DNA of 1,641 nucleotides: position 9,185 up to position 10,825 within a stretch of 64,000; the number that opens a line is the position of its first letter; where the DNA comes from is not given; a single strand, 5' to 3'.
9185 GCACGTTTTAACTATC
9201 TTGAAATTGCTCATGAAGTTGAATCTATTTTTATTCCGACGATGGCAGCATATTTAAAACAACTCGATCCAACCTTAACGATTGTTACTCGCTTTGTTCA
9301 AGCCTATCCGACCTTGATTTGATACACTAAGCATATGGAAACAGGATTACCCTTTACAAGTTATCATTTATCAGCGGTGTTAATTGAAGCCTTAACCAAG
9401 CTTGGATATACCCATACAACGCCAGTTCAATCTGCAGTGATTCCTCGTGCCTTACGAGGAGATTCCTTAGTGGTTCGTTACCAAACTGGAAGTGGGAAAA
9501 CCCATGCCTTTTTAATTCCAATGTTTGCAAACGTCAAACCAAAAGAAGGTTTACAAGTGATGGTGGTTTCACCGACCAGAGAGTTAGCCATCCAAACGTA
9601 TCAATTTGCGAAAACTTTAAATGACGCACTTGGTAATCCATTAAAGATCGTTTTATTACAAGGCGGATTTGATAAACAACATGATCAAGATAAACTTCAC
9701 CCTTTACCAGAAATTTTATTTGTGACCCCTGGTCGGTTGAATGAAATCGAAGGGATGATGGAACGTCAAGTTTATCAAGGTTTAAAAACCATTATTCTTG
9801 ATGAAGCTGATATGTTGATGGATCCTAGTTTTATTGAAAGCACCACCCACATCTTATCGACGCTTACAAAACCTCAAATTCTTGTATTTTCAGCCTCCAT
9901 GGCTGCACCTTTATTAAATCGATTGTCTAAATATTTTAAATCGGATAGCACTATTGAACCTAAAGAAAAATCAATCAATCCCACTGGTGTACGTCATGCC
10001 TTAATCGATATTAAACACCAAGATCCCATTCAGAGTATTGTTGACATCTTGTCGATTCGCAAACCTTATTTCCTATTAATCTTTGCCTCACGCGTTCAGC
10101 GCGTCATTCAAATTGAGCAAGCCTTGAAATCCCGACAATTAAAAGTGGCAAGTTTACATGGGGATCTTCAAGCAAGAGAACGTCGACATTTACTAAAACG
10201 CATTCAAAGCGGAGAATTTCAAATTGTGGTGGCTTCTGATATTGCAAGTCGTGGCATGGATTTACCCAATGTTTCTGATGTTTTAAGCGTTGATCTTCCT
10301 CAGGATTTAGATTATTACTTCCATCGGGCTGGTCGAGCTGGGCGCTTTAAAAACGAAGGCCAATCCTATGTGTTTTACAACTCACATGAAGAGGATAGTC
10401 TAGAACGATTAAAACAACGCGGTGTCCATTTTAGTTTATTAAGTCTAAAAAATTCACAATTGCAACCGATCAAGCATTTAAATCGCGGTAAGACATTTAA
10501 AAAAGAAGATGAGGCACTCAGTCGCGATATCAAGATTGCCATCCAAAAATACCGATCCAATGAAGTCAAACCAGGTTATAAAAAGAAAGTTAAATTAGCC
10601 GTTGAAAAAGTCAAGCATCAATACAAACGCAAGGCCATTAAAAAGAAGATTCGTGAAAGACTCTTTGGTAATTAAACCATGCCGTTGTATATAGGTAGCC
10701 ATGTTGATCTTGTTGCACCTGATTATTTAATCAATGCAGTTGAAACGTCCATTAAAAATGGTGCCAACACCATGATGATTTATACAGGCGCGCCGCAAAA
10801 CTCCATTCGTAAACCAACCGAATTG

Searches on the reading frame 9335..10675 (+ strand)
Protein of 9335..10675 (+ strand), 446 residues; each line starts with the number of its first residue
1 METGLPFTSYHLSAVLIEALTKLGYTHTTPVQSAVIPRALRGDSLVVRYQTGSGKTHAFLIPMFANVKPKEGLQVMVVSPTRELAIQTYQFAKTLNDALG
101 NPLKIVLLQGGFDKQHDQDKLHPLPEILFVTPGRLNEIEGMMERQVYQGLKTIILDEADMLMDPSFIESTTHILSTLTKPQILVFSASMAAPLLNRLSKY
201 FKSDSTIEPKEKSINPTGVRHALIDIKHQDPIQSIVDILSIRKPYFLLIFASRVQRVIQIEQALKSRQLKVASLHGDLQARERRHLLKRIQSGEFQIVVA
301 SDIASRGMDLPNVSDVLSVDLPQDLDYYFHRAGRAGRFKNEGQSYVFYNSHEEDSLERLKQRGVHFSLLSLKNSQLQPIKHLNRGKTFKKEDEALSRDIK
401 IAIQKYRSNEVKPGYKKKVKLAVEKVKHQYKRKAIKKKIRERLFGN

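Call 44: search_protein_families(library=pfam, proteins=[window:9335-10675:+], max_evalue=0.00001)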
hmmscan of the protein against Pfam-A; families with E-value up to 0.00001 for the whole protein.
window:9335-10675:+ (446 aa): 3 families
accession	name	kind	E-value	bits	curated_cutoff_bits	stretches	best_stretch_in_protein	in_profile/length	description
PF00270.35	DEAD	-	6.4e-38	130.5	26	1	29-190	1-161/167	DEAD/DEAH box helicase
PF00271.37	Helicase_C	-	2.6e-24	86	23.5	1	233-338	4-109/110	Helicase conserved C-terminal domain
PF04851.21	ResIII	-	1.4e-06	28.7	22.5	1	44-188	25-161/164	Type III restriction enzyme, res subunit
